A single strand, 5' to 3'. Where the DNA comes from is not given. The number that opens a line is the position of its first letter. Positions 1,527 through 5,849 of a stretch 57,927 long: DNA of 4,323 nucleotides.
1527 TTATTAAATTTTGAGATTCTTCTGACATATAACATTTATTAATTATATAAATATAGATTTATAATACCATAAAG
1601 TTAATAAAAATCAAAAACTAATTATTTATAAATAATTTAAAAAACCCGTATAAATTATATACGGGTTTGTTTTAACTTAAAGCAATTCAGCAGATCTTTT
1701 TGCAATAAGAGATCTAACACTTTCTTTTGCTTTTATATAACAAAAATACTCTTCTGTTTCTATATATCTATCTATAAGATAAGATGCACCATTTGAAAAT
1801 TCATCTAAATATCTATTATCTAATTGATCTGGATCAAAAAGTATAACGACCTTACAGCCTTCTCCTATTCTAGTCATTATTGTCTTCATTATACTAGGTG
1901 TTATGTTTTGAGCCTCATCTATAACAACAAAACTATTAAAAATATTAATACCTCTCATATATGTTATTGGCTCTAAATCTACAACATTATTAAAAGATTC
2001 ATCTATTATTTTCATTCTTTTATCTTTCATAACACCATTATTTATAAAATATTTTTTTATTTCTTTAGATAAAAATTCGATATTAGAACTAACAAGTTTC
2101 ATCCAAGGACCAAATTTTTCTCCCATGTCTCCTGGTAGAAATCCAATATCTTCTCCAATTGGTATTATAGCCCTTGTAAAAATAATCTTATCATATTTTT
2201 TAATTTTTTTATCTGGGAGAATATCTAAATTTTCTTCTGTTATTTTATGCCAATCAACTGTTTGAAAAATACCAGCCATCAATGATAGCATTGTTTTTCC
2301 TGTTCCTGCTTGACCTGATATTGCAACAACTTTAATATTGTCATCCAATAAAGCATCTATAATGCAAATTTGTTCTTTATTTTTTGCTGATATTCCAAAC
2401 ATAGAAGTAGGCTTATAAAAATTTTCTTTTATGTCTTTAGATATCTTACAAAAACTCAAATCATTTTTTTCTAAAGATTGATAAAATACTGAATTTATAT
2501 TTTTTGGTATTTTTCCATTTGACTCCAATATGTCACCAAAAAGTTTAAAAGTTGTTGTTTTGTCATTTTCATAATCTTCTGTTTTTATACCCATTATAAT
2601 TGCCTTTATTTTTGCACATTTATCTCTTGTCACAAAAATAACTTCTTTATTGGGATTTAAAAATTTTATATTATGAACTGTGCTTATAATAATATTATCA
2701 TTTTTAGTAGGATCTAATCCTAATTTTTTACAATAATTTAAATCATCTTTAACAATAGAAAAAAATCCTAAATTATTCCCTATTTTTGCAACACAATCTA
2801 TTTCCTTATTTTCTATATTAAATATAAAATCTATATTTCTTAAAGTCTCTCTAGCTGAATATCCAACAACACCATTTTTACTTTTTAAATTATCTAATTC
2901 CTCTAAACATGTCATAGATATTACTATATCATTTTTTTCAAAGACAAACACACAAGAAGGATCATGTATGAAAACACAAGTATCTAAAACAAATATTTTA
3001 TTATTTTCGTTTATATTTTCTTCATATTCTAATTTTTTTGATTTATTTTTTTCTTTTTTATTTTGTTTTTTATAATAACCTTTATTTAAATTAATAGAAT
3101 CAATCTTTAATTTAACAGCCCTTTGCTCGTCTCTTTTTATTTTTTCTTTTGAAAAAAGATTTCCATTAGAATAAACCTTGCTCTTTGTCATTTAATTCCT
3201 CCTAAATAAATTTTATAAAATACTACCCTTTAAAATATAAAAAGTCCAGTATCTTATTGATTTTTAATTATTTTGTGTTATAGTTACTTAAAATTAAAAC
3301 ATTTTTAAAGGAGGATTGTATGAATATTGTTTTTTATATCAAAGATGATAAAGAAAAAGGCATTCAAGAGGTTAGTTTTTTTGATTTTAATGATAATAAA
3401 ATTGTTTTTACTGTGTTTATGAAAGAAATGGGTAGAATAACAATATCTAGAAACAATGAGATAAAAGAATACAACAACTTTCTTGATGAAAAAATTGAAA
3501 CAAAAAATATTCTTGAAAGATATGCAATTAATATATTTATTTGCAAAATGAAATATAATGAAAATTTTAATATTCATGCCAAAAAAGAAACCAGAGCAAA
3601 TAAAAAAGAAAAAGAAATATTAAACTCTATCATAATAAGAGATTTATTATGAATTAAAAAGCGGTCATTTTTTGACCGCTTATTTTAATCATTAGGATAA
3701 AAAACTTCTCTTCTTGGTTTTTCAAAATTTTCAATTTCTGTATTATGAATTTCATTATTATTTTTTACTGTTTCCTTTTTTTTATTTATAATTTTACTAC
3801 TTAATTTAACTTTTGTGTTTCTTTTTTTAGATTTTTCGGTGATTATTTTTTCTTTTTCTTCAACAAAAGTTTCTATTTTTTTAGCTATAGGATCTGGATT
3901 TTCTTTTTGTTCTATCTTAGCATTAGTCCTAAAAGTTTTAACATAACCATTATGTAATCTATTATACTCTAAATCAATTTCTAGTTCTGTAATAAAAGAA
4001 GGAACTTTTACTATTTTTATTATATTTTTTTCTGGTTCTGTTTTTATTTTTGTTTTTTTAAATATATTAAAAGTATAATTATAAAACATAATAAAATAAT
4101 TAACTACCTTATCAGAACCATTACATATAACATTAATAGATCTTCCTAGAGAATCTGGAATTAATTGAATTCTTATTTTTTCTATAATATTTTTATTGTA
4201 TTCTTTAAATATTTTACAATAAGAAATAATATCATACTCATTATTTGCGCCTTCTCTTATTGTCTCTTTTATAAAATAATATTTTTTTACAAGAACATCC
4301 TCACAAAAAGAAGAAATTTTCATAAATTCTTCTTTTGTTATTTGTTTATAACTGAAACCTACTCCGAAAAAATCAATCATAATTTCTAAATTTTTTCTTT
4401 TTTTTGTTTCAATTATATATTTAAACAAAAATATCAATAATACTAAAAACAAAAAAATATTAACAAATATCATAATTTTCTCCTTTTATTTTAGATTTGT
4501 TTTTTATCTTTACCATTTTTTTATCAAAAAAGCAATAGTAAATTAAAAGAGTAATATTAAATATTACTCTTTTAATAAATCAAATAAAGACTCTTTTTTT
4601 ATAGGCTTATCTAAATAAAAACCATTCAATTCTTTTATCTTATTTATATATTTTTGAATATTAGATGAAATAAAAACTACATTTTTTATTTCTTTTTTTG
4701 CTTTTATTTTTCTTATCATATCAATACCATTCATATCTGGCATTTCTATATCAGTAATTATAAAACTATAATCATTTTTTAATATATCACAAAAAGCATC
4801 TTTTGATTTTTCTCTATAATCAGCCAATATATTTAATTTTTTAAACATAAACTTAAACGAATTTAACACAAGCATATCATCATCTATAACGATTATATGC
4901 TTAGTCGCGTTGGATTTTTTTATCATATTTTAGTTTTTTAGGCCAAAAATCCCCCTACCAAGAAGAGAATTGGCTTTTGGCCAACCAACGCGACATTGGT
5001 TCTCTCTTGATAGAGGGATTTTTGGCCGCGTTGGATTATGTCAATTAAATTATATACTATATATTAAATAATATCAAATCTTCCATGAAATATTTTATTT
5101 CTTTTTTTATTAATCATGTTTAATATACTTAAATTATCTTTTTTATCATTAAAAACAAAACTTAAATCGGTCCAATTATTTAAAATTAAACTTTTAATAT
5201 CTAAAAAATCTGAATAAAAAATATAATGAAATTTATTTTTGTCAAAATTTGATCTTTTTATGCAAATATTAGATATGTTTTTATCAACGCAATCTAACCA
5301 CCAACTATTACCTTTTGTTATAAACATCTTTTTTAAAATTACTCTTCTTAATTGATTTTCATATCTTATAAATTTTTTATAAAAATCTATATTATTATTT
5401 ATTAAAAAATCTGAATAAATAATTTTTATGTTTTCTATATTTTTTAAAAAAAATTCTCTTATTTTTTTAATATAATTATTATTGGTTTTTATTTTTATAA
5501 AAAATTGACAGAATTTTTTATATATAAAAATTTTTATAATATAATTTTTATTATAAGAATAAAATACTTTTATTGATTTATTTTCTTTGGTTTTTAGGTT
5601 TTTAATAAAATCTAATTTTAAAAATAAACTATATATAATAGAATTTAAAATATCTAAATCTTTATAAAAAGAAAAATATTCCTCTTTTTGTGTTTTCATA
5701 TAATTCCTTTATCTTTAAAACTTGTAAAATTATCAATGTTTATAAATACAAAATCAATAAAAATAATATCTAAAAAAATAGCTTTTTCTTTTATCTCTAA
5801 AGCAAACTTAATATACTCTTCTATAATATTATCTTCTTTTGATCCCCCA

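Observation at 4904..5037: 87-nt GC-rich three-way-junction element with three copies of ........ at the start of the receiver gene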

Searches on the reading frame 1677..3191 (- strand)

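Call 12: search_protein_families(library=pfam, proteins=[window:1677-3191:-], max_evalue=0.1)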
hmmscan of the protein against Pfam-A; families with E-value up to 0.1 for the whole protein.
window:1677-3191:- (504 aa): 10 families
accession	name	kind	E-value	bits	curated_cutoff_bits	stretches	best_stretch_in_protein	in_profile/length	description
PF02562.22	PhoH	-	2.6e-38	132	27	1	267-500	2-200/205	PhoH-like protein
PF13638.12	PIN_4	-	1.7e-26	93.5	21.9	1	67-208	1-132/132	PIN domain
PF13604.12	AAA_30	-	1.2e-06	28.9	27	1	271-302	3-34/191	AAA domain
PF13245.12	AAA_19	-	0.00017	22.2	25.1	0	419-457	91-129/134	AAA domain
PF13401.12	AAA_22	-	0.00053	20.8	27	0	419-452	85-122/130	AAA domain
PF00931.28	NB-ARC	-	0.0095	15.7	23.5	1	277-303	8-35/248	NB-ARC domain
PF25199.1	nSTAND_NTPase5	-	0.01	16.1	34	0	283-302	38-57/145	Novel STAND NTPase 5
PF06733.21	DEAD_2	-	0.035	14.2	21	1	392-437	117-162/172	DEAD_2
PF03193.22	RsgA_GTPase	-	0.075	13.3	30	0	241-302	61-122/174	RsgA GTPase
PF00270.35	DEAD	-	0.095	12.9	26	0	273-308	3-36/167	DEAD/DEAH box helicase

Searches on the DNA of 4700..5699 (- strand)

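Call 5: search_rna_families(source=window, start=4700, end=5300, threshold=evalue, max_evalue=10, show_alignments=3)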
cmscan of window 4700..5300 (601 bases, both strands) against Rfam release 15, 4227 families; matches with E-value up to 10: 8.
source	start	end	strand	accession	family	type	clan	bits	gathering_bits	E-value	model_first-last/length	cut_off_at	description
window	4940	5028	+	RF03729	mir-2363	Gene; miRNA;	-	29.5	90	0.002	1-72/72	no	mir-2363 microRNA precursor family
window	4949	5019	-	RF03331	mir-247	Gene; miRNA;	-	25.6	70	0.002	1-89/89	no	mir-247 microRNA precursor family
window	4945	5114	-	RF01470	rli38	Gene; sRNA;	-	19.3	49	4.2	1-150/150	no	Listeria sRNA rli38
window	4897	4996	-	RF02763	IsrM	Gene; sRNA;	-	18.7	376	0.0043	22-231/329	no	IsrM sRNA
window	4948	5020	+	RF03331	mir-247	Gene; miRNA;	-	17.9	70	0.44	1-89/89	no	mir-247 microRNA precursor family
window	4899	4958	-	RF01121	sR38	Gene; snRNA; snoRNA; CD-box;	-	16.4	50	0.22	1-59/59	no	Small nucleolar RNA sR38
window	4700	4711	+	RF02162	XIST_A_REPEAT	Gene; sRNA;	-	15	33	1.3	26-37/37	5'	XIST RNA A repeat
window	4749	4773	-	RF03010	mcrA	Gene; sRNA;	-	13.1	57.6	0.98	1-51/51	no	mcrA RNA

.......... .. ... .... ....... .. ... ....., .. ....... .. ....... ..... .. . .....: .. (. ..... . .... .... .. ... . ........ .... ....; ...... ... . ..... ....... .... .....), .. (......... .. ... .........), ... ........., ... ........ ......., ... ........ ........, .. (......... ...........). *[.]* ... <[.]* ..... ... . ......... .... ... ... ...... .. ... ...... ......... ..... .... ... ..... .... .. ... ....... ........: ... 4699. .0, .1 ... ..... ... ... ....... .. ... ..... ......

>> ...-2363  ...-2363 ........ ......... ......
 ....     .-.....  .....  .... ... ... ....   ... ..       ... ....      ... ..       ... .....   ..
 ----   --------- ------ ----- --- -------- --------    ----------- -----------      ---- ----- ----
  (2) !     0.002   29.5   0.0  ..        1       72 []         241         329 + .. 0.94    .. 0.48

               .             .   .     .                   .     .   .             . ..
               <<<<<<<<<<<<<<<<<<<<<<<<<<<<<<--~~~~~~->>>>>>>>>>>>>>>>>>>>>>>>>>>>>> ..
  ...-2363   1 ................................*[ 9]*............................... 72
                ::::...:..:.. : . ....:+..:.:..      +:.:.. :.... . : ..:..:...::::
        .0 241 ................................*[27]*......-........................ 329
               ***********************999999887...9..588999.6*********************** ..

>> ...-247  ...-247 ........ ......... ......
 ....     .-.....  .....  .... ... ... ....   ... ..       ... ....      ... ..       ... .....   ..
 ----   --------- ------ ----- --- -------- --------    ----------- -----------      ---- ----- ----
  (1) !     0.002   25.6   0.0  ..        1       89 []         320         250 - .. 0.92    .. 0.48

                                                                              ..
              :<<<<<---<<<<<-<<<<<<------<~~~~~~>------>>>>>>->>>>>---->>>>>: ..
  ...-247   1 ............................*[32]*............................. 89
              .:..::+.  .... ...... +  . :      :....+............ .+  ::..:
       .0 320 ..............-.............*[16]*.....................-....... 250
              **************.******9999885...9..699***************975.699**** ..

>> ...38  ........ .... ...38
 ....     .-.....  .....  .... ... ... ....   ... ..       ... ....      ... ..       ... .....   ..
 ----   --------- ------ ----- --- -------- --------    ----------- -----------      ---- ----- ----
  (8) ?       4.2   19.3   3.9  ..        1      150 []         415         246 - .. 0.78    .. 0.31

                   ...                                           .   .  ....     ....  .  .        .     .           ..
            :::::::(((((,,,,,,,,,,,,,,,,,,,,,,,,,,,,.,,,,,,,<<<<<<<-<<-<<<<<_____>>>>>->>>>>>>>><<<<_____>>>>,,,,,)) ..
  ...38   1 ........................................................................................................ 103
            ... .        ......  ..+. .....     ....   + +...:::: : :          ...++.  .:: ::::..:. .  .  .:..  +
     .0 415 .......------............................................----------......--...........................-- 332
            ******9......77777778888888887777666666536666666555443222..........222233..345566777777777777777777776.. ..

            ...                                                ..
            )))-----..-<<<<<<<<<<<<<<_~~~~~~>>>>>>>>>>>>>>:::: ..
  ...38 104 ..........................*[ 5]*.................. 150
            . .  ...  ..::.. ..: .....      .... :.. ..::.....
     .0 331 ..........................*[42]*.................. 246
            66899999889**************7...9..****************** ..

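Call 53: build_rna_model(alignment_id=A4, structure=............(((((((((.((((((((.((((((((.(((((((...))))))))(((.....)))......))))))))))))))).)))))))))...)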
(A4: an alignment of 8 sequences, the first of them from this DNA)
Model R1 built from alignment A4 (8 sequences, 103 columns); structure: as given.
model positions 99; base pairs 35; branch points 1; effective number of sequences 0.86; information 0.59 bits per position. Calibrated on 0.2 Mb of random sequence (short: E-values are rough).
structure used (alignment columns):
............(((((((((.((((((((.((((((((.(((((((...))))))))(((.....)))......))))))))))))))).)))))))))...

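Call 54: search_with_rna_model(model_id=R1, sources=[window, L017, L018, L019, L021, L022, L025, L029, L058, L062, L066, L067, L015], max_evalue=10)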
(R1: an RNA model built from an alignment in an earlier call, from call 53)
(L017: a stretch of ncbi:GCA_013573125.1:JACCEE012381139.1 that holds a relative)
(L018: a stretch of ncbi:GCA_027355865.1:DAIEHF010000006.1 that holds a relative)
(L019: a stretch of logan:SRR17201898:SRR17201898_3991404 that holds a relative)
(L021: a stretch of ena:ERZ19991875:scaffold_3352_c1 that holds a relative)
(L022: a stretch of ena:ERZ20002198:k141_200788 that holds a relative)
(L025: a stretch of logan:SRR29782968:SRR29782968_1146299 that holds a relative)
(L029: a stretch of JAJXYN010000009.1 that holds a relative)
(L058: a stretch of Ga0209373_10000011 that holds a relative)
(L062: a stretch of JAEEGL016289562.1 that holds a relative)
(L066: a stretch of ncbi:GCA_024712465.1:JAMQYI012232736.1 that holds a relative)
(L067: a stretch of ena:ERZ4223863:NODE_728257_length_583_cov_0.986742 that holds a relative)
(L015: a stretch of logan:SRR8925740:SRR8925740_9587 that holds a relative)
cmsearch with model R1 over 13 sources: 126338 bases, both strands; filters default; matches with E-value up to 10: 38.
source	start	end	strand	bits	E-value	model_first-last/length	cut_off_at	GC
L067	55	153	+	113.2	4.6e-30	1-99/99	no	0.43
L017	4273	4370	+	113.1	4.9e-30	1-99/99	no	0.43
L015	1230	1327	+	111.5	1.4e-29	1-99/99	no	0.44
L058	4847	4944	-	110.2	3.5e-29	1-99/99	no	0.44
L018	4662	4760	+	107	3e-28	1-99/99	no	0.42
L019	2536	2634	+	107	3e-28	1-99/99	no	0.42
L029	4451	4549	-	107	3e-28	1-99/99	no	0.42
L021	4662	4761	+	106.3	4.8e-28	1-99/99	no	0.47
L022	4662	4761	+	106.3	4.8e-28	1-99/99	no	0.47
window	4938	5039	-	101.9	9.4e-27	1-99/99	no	0.46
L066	361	456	+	95.7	6.1e-25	1-99/99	no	0.43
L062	2125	2220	-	93.6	2.4e-24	1-99/99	no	0.43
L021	4671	4770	-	36.3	1.4e-07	1-99/99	no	0.43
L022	4671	4770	-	36.3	1.4e-07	1-99/99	no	0.43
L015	1239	1336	-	34.8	3.8e-07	1-99/99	no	0.43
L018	4671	4769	-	32.7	1.5e-06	1-99/99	no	0.41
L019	2545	2643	-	32.7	1.5e-06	1-99/99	no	0.41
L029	4442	4540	+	32.7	1.5e-06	1-99/99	no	0.41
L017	4282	4378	-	32.7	1.6e-06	1-99/99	no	0.43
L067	64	162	-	31.1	4.6e-06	1-99/99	no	0.44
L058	4839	4935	+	30.3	7.7e-06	1-99/99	no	0.43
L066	370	463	-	22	0.0021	1-99/99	no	0.45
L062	2117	2211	+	21.9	0.0022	1-99/99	no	0.44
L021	4782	4837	+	21.7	0.0025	1-99/99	no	0.32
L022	4782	4837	+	21.7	0.0025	1-99/99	no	0.32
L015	1347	1407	+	20.5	0.0055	1-99/99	no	0.26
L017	4392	4447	+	17.2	0.051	1-99/99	no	0.21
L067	177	232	+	16.3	0.1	1-99/99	no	0.25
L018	4781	4842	+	16.2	0.1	1-99/99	no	0.27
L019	2655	2716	+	16.2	0.1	1-99/99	no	0.27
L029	4369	4430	-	16.2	0.1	1-99/99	no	0.27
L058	4769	4829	-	16.2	0.11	1-99/99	no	0.28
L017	1277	1321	+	12.1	1.6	1-99/99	no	0.22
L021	1077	1120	+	11.5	2.4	1-99/99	no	0.2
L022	1077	1120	+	11.5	2.4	1-99/99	no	0.2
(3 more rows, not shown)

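Call 59: search_rna_families(source=L025, start=3000, end=3318, threshold=evalue, max_evalue=1)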
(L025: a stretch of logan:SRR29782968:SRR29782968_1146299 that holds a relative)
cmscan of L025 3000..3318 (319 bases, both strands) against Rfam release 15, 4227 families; matches with E-value up to 1: 1.
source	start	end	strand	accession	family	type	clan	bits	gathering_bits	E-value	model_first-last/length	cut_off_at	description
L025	3071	3151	+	RF00558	L20_leader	Cis-reg; leader;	-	16.2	58.7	0.99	1-127/127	no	Ribosomal protein L20 leader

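Call 60: search_rna_families(sources=[L017, L018, L021, L058, L062], threshold=gathering)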
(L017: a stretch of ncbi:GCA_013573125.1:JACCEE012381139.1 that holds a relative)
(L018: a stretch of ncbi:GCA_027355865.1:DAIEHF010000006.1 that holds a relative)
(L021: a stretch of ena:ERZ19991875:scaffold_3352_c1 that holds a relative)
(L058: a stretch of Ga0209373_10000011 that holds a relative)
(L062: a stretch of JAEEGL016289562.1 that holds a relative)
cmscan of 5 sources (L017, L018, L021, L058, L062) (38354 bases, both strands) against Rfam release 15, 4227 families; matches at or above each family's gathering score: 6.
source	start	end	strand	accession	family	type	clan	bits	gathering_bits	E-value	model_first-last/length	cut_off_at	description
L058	753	825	+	RF00005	tRNA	Gene; tRNA;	CL00001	68.3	29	5.7e-13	1-71/71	no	tRNA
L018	7225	7296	-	RF00005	tRNA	Gene; tRNA;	CL00001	67.9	29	7e-13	1-71/71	no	tRNA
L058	169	240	+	RF00005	tRNA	Gene; tRNA;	CL00001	67.9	29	7.1e-13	1-71/71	no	tRNA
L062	1037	1108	+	RF00005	tRNA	Gene; tRNA;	CL00001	67.9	29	6.9e-13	1-71/71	no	tRNA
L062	1631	1703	+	RF00005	tRNA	Gene; tRNA;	CL00001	66.9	29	1.3e-12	1-71/71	no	tRNA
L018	6625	6697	-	RF00005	tRNA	Gene; tRNA;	CL00001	65.2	29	3.9e-12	1-71/71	no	tRNA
